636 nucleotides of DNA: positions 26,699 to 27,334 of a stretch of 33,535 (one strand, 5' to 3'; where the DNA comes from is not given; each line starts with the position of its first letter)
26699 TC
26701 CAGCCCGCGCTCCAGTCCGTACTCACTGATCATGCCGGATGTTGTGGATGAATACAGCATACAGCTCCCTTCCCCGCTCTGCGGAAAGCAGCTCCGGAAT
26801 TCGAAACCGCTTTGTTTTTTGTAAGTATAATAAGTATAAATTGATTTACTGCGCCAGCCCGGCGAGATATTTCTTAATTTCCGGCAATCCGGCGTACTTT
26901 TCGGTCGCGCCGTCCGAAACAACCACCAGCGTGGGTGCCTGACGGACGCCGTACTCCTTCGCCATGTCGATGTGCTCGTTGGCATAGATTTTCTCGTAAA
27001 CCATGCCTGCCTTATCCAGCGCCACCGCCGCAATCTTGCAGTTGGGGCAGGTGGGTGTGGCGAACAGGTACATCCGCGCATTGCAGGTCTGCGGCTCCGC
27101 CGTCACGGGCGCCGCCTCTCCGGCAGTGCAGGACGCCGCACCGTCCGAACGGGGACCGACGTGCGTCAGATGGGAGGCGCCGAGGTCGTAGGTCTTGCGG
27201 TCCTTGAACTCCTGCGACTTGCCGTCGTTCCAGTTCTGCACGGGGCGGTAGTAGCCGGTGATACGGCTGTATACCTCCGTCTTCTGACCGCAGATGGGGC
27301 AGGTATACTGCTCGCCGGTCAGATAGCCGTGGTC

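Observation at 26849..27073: Class III ribonucleotide reductase NrdD with an in-frame C-terminal glutaredoxin/NrdH-like (CPNC) domain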

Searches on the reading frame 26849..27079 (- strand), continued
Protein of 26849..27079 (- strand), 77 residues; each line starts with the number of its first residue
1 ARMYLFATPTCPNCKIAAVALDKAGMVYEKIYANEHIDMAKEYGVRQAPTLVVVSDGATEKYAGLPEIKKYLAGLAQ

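Call 75: search_protein_families(library=ncbifam, proteins=[L024:4229-5131:+, L049:1931-2830:+], max_evalue=1e-10)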
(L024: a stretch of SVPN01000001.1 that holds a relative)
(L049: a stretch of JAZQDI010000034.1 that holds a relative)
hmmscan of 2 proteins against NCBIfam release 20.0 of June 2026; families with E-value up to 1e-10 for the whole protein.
L024:4229-5131:+ (301 aa): 19 families
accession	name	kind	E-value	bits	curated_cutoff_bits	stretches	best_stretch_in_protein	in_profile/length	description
TIGR01292.1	TRX_reduct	equivalog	6.9e-94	314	343.45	1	3-297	1-299/300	thioredoxin-disulfide reductase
TIGR03143.1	AhpF_homolog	hypoth_equivalog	4.4e-82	276.4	687.65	1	2-299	4-309/555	putative alkyl hydroperoxide reductase F subunit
TIGR03140.1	AhpF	equivalog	8.5e-69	232.4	502.9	1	3-298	213-512/515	alkyl hydroperoxide reductase subunit F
NF007614.0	PRK10262.1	equivalog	5e-51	173.7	644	1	5-299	9-315/321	thioredoxin-disulfide reductase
TIGR01350.1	lipoamide_DH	equivalog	2.3e-18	66.2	408.8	1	89-294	118-329/461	dihydrolipoyl dehydrogenase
NF004945.0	PRK06292.2-3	equivalog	3.7e-18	65.7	494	1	82-278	114-310/457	dihydrolipoyl dehydrogenase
TIGR04018.1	Bthiol_YpdA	hypoth_equivalog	7.5e-17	61.1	339.9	0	88-272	102-288/316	YpdA family putative bacillithiol disulfide reductase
NF040505.1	ArsO_flavin_mono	equivalog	9.2e-17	61.5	425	0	79-178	99-198/346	ArsO family NAD(P)H-dependent flavin-containing monooxygenase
TIGR02053.1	MerA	equivalog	9.2e-17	61.2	454.45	1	66-297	95-331/465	mercury(II) reductase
NF009410.0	PRK12771.1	subfamily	7.1e-16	57.9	516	1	5-299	141-446/566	NAD(P)-binding protein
NF004943.0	PRK06292.2-1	equivalog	4e-14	52.2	432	0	79-277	108-312/456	dihydrolipoyl dehydrogenase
NF004776.0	PRK06116.1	equivalog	2.2e-13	50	480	0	74-276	107-308/450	glutathione-disulfide reductase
NF007123.0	PRK09564.1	equivalog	2.8e-13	49.3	458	0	140-275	149-286/444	CoA-disulfide reductase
NF045599.1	bili_reduct_long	exception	4.1e-13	48.5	750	1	4-290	383-637/641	bilirubin reductase, long form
TIGR03385.1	CoA_CoA_reduc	equivalog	9.7e-13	47.7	578.8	0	142-280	151-290/439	CoA-disulfide reductase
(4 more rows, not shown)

L049:1931-2830:+ (300 aa): 26 families (the best 25 are shown)
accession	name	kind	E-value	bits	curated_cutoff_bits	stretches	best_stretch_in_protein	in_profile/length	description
TIGR01292.1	TRX_reduct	equivalog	1.1e-97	326.5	343.45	1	2-298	1-300/300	thioredoxin-disulfide reductase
TIGR03143.1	AhpF_homolog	hypoth_equivalog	5e-79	266.3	687.65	1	1-298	4-308/555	putative alkyl hydroperoxide reductase F subunit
TIGR03140.1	AhpF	equivalog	4.3e-65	220.2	502.9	1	2-297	213-511/515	alkyl hydroperoxide reductase subunit F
NF007614.0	PRK10262.1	equivalog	7.5e-52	176.4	644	1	4-300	9-316/321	thioredoxin-disulfide reductase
TIGR04018.1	Bthiol_YpdA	hypoth_equivalog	1.9e-20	72.9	339.9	1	3-273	1-289/316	YpdA family putative bacillithiol disulfide reductase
TIGR01350.1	lipoamide_DH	equivalog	3.3e-20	72.3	408.8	0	85-292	122-327/461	dihydrolipoyl dehydrogenase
NF009410.0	PRK12771.1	subfamily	1.2e-15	57.1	516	1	4-299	141-446/566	NAD(P)-binding protein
NF004776.0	PRK06116.1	equivalog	2e-15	56.8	480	0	87-287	119-318/450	glutathione-disulfide reductase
TIGR02053.1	MerA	equivalog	3.2e-15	56.1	454.45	0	89-295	117-329/465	mercury(II) reductase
NF004943.0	PRK06292.2-1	equivalog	1.7e-13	50.2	432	0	97-291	128-325/456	dihydrolipoyl dehydrogenase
TIGR02032.1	GG-red-SF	subfamily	2.6e-13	50.3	158.8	0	2-39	1-38/297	geranylgeranyl reductase family protein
NF004991.0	PRK06370.1-3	subfamily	3.6e-13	48.9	620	0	1-38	35-72/509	FAD-containing oxidoreductase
TIGR03315.1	Se_ygfK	equivalog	5.2e-13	47.3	835.3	1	3-291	539-832/1012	putative selenate reductase subunit YgfK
NF004945.0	PRK06292.2-3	equivalog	8e-13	48.1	494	0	96-277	125-309/457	dihydrolipoyl dehydrogenase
NF041087.1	bile_acid_BaiCD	equivalog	8.7e-13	47.2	825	1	3-237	382-600/642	bile acid Fe-S flavoenzyme BaiCD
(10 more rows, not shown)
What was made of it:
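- On Operonic partner in relatives: low-Mr thioredoxin reductase (TIGR01292): 314 and 326.5 bits, both just below the cutoff (call 75).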

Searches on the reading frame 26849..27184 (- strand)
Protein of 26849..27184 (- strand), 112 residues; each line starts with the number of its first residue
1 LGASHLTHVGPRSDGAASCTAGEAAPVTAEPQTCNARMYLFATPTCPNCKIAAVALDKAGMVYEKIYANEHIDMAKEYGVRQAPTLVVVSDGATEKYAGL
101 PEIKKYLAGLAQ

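Call 3: search_protein_families(library=pfam, proteins=[window:26849-27154:-], max_evalue=0.1)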
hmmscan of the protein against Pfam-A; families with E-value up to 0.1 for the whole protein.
window:26849-27154:- (102 aa): 6 families
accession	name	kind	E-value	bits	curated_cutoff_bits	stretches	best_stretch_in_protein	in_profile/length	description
PF00085.26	Thioredoxin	-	1.9e-05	25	23.5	1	31-90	25-91/103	Thioredoxin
PF00462.30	Glutaredoxin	-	7.9e-05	23.2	22.9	1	30-78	3-55/60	Glutaredoxin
PF13098.12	Thioredoxin_2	-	0.00011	23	27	1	58-87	61-88/104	Thioredoxin-like domain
PF13192.12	Thioredoxin_3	-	0.00086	19.7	24.8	1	33-78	7-55/76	Thioredoxin domain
PF13417.12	GST_N_3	-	0.0074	17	22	1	30-82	1-54/75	Glutathione S-transferase, N-terminal domain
PF13743.12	Thioredoxin_5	-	0.011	16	27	0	62-95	147-180/186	Thioredoxin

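Call 4: search_protein_families(library=ncbifam, proteins=[window:26849-27154:-], max_evalue=0.1)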
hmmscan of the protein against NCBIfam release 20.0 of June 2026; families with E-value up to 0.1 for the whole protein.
window:26849-27154:- (102 aa): 15 families
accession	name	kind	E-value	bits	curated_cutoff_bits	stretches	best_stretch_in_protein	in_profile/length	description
TIGR02187.2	PDO_seleno_TRX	equivalog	2e-06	27.3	185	1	27-91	131-197/209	protein disulfide oxidoreductase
TIGR00411.1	redox_disulf_1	equivalog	7.7e-06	25.9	92.75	1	27-80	2-61/82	MJ0307 family thioredoxin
TIGR02194.1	GlrX_NrdH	subfamily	5.8e-05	23.2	85.75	1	30-83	3-57/72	glutaredoxin-like protein NrdH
TIGR01068.1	thioredoxin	equivalog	0.00011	22.3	96.8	1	33-86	23-82/101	thioredoxin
TIGR01130.1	ER_PDI_fam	subfamily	0.0002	21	344.25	1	37-89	38-93/476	protein disulfide-isomerase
TIGR02196.1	GlrX_YruB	hypoth_equivalog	0.00026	21.4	88.55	1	30-78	4-56/74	glutaredoxin-like protein, YruB-family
TIGR01126.1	pdi_dom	equivalog_domain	0.0013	18.9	107.2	1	30-90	20-91/105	protein disulfide-isomerase domain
TIGR02200.1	GlrX_actino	hypoth_equivalog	0.0017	18.8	89.5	1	30-61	4-35/77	mycoredoxin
TIGR02190.1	GlrX-dom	hypoth_equivalog_domain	0.011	15.7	99.3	1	27-63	9-45/79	glutaredoxin-family domain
NF041212.1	Uxx_star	subfamily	0.014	15.6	66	1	29-67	2-40/70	Uxx-star family glutaredoxin-like (seleno)protein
TIGR02181.1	GRX_bact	equivalog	0.023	14.9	90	1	30-66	3-39/80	glutaredoxin 3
NF041664.1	RNAP_arch_Epp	equivalog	0.03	14.2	50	1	24-72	3-49/57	transcription elongation factor subunit Spt4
NF045501.1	HUGP_GUXX-star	exception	0.061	12.8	325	1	26-67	165-206/236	HUGP/GUXX-star fusion selenoprotein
NF007923.0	PRK10638.1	equivalog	0.069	13.2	129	1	27-64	3-40/83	glutaredoxin 3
NF008657.0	PRK11657.1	equivalog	0.088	12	124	0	25-40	118-133/251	thiol:disulfide interchange protein DsbG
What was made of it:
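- Closest known: NrdH-redoxin of class Ib RNR. Different: The family cutoff is not met (19-23 bits against 85.75, call 4).
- Closest known: Two-domain 'glutaredoxin-like' protein disulfide oxidoreductases of thermophiles. Same: NCBIfam's best, though sub-threshold, hits are also to these families (call 4).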

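Call 7: find_homologous_proteins(query=window:26849-27184:-, max_evalue=0.001)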
Query window:26849-27184:- (112 aa): 77 proteins with E <= 0.001 among 100 candidates.
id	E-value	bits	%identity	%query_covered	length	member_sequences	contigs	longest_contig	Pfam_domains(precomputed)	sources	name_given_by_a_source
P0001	4.3e-41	157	86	72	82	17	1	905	PF00462.31,PF00085.27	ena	-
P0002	9.3e-33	131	59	96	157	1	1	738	PF00462.31,PF00085.27,PF13597.12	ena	-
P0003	3.3e-26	109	62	76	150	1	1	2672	PF00462.31,PF13098.14,PF13597.12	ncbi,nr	ncbi:MAG: ribonucleoside triphosphate reductase, partial [Clostridia bacterium]|nr:ribonucleoside tr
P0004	5.1e-26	109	67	63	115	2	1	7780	PF00085.27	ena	-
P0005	6.6e-26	109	68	62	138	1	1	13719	PF00462.31,PF00085.27,PF13597.12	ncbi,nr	ncbi:MAG: ribonucleoside triphosphate reductase, partial [Clostridia bacterium]|nr:ribonucleoside tr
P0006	8.5e-26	108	53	96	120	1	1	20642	PF00462.31,PF00085.27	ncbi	-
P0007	3.4e-25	106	66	68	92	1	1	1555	PF00462.31,PF13192.13,PF00085.27,PF13098.14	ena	-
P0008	1.1e-24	105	52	96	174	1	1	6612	PF00462.31,PF00085.27,PF13597.12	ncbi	-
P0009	1.5e-24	104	51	96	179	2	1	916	PF00462.31,PF00085.27,PF13597.12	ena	-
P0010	4.2e-24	103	59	74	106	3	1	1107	PF00462.31,PF00085.27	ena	-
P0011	5.6e-24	102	50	88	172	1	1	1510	PF00462.31,PF00364.29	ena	-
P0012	2.3e-23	100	65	63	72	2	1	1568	PF00462.31,PF13192.13,PF00085.27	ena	-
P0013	2.9e-23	100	63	63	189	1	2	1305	PF00085.27,PF13597.12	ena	-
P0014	5.1e-23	99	63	70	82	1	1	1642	PF00462.31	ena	-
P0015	1.8e-22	97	54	82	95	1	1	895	PF00462.31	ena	-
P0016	2.4e-22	97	68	62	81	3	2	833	PF00462.31,PF00085.27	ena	-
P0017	3.9e-22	96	47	100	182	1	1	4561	PF00462.31,PF13597.12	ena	-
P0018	4.1e-22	96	52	87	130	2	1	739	PF00462.31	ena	-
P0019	5.6e-22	96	63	61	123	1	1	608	PF00462.31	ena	-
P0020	2.2e-21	94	61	64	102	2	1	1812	PF00462.31,PF00085.27,PF13417.13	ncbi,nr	ncbi:MAG: glutaredoxin family protein, partial [Clostridia bacterium]|nr:glutaredoxin family protein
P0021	2.3e-21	94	50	99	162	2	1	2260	PF00462.31,PF13597.12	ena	-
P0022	2.3e-21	94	56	80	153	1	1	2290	PF00462.31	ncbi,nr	ncbi:MAG: hypothetical protein IKR59_02555, partial [Lachnospiraceae bacterium]|nr:hypothetical prot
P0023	2.6e-21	94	51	79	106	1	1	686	PF00462.31,PF00085.27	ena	-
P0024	3.5e-21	93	47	97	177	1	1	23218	PF00462.31,PF13417.13,PF13597.12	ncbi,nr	ncbi:MAG: glutathione S-transferase N-terminal domain-containing protein, partial [Clostridia bacter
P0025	3.8e-21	93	64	62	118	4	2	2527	PF00462.31,PF00085.27,PF03449.21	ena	-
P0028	1.6e-20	91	64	67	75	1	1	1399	PF00462.31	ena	-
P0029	3.8e-20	90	44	93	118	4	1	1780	PF00462.31,PF00085.27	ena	-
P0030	2.4e-19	87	53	63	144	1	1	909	PF00462.31,PF00085.27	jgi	jgi:ribonucleoside-triphosphate reductase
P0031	2.9e-19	87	47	93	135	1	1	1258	PF00462.31,PF13597.12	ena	-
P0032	3.2e-19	87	41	96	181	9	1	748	PF00462.31,PF00085.27,PF13597.12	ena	-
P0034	9.5e-19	85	60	64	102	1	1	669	PF00462.31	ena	-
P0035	1.1e-18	85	49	79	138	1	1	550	PF00462.31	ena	-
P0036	1.2e-18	85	57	67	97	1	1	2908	PF00462.31,PF00085.27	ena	-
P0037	1.6e-18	85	58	63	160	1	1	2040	PF00462.31,PF13597.12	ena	-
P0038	2.5e-18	84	44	96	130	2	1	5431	PF00462.31,PF13192.13,PF00085.27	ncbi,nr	ncbi:MAG: glutaredoxin family protein, partial [Clostridia bacterium]|nr:glutaredoxin family protein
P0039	3.2e-18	84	55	67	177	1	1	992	PF00462.31,PF13597.12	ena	-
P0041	7.3e-18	83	49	79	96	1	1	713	PF00462.31,PF00085.27,PF13417.13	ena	-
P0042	1.1e-17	82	44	93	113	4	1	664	PF00462.31,PF00085.27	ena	-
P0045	3.2e-17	81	53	63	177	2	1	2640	PF00462.31,PF13597.12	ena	-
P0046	3.2e-17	81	57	63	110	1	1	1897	PF00462.31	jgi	-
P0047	4.9e-17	80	57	63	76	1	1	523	PF00462.31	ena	-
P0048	7.4e-17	79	50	68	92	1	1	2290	PF00462.31,PF00085.27,PF13098.14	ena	-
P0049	1.0e-16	79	57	64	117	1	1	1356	PF00462.31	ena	-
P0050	1.2e-16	79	38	96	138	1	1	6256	PF00462.31,PF00085.27,PF13098.14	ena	-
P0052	2.0e-16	78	48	79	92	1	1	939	PF00462.31,PF00085.27,PF13098.14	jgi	-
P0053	2.3e-16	78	50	73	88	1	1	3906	PF00462.31,PF13098.14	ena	-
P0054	2.5e-16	78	52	63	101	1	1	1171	PF00462.31,PF13192.13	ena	-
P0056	6.4e-16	76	53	63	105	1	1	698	PF00462.31,PF00085.27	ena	-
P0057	8.3e-16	76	42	98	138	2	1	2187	PF00462.31,PF13597.12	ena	-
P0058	1.5e-15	75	51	63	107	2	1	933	PF00462.31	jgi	jgi:ribonucleoside-triphosphate reductase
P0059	2.5e-15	74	44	71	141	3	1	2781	PF00462.31,PF00085.27,PF13098.14,PF13597.12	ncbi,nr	ncbi:MAG: ribonucleoside triphosphate reductase, partial [Clostridia bacterium]|nr:ribonucleoside tr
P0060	2.9e-15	74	51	62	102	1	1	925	PF00462.31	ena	-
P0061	3.4e-15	74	55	62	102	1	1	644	PF00462.31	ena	-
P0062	7.8e-15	73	53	61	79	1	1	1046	PF00462.31,PF00085.27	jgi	jgi:ribonucleoside-triphosphate reductase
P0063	7.9e-15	73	44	80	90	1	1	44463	PF00462.31,PF13192.13,PF00085.27,PF05768.21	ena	-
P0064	9.4e-15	73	42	95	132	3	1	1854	PF00462.31,PF13192.13,PF00085.27,PF13597.12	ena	-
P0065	2.5e-14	71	44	76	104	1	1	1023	PF00462.31,PF00085.27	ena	-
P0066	2.9e-14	71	45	76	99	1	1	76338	PF00462.31,PF13192.13,PF00085.27,PF13098.14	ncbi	-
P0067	4.1e-14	71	50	63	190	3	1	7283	PF00462.31,PF13597.12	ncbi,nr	ncbi:MAG: ribonucleoside triphosphate reductase, partial [Clostridia bacterium]|nr:ribonucleoside tr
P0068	6.8e-14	70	46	63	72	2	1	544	PF00462.31,PF00085.27,PF13098.14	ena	-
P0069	1.0e-13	69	49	64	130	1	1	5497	PF00462.31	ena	-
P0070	1.2e-13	69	43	88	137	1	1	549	PF00462.31,PF13597.12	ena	-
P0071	1.7e-13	69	51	61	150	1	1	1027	PF00462.31,PF13192.13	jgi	-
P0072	2.5e-13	68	49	68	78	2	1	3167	PF00462.31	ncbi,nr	ncbi:MAG: glutaredoxin family protein, partial [Clostridia bacterium]|nr:glutaredoxin family protein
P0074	1.2e-12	66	50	61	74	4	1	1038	PF00462.31,PF13192.13,PF00085.27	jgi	jgi:ribonucleoside-triphosphate reductase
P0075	4.3e-12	64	46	64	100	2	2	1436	PF00462.31,PF13192.13,PF00085.27,PF13098.14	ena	-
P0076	5.4e-8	51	40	89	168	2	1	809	PF00462.31,PF13417.13,PF13597.12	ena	-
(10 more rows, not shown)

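Call 24: search_protein_representatives(protein=window:26849-27184:-)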
Query: 112 residues. Proteins with E-value up to 0.001 (for the whole library): 652; up to 1e-10: 196; up to 1e-30: 0. The best 150 are listed.
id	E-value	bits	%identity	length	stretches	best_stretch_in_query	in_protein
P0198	2.7e-23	98.4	50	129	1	3-108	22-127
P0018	1.3e-22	96.3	53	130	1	14-110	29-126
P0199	2.6e-22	95.3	50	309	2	27-87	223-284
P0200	1.1e-21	93.3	64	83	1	38-107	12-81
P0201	2.4e-20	89.0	53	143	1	28-108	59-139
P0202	6.3e-20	87.6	59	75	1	38-111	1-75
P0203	8.8e-20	87.2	57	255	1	30-107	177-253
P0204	1.2e-19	86.7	53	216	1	6-107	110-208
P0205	2.5e-19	85.7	51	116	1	35-108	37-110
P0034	3.0e-19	85.4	61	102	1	33-106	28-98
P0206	3.4e-19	85.3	61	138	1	38-108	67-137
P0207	3.6e-19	85.2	55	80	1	37-109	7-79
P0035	3.6e-19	85.2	50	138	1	22-109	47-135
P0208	4.2e-19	85.0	51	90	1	26-107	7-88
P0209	5.8e-19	84.5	54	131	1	18-106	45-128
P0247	1.8e-15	73.3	54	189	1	37-107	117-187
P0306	9.4e-13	64.6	46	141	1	36-107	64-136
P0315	1.9e-12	63.6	41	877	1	26-108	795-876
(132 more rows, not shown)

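Call 42: find_encoding_contigs(protein=P0066, flank=5000, max_places=3)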
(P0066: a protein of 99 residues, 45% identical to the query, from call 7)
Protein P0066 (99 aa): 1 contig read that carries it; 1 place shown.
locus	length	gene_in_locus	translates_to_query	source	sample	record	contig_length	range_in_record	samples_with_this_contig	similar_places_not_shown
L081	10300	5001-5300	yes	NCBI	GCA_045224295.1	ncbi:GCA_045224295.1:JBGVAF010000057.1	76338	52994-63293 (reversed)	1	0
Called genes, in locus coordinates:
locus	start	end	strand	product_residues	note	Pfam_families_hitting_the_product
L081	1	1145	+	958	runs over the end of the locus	PF00270:DEAD, PF04851:ResIII, PF18766:SWI2_SNF2 (weak), PF27151:YagJ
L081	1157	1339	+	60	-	PF10723:RepB-RCR_reg (weak)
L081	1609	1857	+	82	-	-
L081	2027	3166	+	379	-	-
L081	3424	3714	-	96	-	-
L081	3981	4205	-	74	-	-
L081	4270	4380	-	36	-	-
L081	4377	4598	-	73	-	-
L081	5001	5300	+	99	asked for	PF00085:Thioredoxin (weak), PF13098:Thioredoxin_2 (faint), PF00462:Glutaredoxin, PF13192:Thioredoxin_3 (weak)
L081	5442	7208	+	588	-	PF00012:HSP70, PF06723:MreB_Mbl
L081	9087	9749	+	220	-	PF00027:cNMP_binding (weak), PF13545:HTH_Crp_2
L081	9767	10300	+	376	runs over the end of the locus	PF13379:NMT1_2 (weak), PF09084:NMT1, PF12974:Phosphonate-bd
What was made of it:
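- Tried and rejected: Only P0066 is convincingly stand-alone, and it is not near nrdD (call 42).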

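Call 43: find_encoding_contigs(protein=P0063, flank=5000, max_places=3)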
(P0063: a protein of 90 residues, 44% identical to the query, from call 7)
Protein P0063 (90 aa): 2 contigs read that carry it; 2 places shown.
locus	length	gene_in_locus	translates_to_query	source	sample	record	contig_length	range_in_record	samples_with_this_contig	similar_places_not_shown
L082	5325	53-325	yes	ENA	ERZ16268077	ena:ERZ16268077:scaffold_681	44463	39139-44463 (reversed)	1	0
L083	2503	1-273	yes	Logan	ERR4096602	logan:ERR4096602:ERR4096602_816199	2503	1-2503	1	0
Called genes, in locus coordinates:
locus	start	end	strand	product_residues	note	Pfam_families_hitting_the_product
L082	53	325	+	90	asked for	PF00085:Thioredoxin (weak), PF13192:Thioredoxin_3 (faint), PF05768:Glrx-like (weak), PF00462:Glutaredoxin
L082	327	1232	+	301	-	PF00890:FAD_binding_2, PF01134:GIDA (faint), PF01266:DAO (weak), PF07992:Pyr_redox_2, PF12831:FAD_oxidored, PF13450:NAD_binding_8 (weak), PF13738:Pyr_redox_3, PF00070:Pyr_redox, +1 more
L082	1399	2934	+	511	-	PF01381:HTH_3, PF12844:HTH_19 (faint), PF13560:HTH_31 (weak), PF07247:AATase (faint)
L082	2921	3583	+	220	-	PF19845:DUF6320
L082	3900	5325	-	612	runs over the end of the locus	PF02733:Dak1, PF02734:Dak2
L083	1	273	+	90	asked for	PF00085:Thioredoxin (weak), PF13192:Thioredoxin_3 (faint), PF05768:Glrx-like (weak), PF00462:Glutaredoxin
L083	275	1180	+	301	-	PF00890:FAD_binding_2, PF01134:GIDA (faint), PF01266:DAO (weak), PF07992:Pyr_redox_2, PF12831:FAD_oxidored, PF13450:NAD_binding_8 (weak), PF13738:Pyr_redox_3, PF00070:Pyr_redox, +1 more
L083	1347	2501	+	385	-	?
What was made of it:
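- Tried and rejected: P0063 lies directly upstream of a TrxB-like gene, but its contigs end at its 5' side, so it may be a truncated fusion (call 43).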

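Call 66: find_encoding_contigs(protein=P0012, flank=3000, max_places=3)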
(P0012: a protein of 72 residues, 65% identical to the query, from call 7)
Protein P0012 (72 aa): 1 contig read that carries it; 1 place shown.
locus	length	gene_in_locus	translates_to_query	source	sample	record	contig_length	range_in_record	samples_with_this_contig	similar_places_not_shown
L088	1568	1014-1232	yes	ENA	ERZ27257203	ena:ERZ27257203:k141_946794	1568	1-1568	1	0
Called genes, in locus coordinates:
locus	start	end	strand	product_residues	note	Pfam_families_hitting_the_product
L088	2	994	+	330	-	?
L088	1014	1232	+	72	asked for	PF00085:Thioredoxin (weak), PF00462:Glutaredoxin (weak), PF13192:Thioredoxin_3 (weak)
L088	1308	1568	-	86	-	?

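Call 67: find_encoding_contigs(protein=P0028, flank=3000, max_places=3)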
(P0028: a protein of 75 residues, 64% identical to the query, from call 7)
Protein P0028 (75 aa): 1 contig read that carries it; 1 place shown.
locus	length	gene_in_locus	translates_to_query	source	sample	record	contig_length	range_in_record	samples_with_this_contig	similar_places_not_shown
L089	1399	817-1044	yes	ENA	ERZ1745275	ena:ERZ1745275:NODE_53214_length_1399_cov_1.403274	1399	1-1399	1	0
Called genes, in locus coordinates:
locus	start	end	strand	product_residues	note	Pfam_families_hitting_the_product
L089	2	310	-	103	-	?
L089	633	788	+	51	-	PF09515:Thia_YuaJ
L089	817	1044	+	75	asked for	PF00462:Glutaredoxin (weak)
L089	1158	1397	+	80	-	?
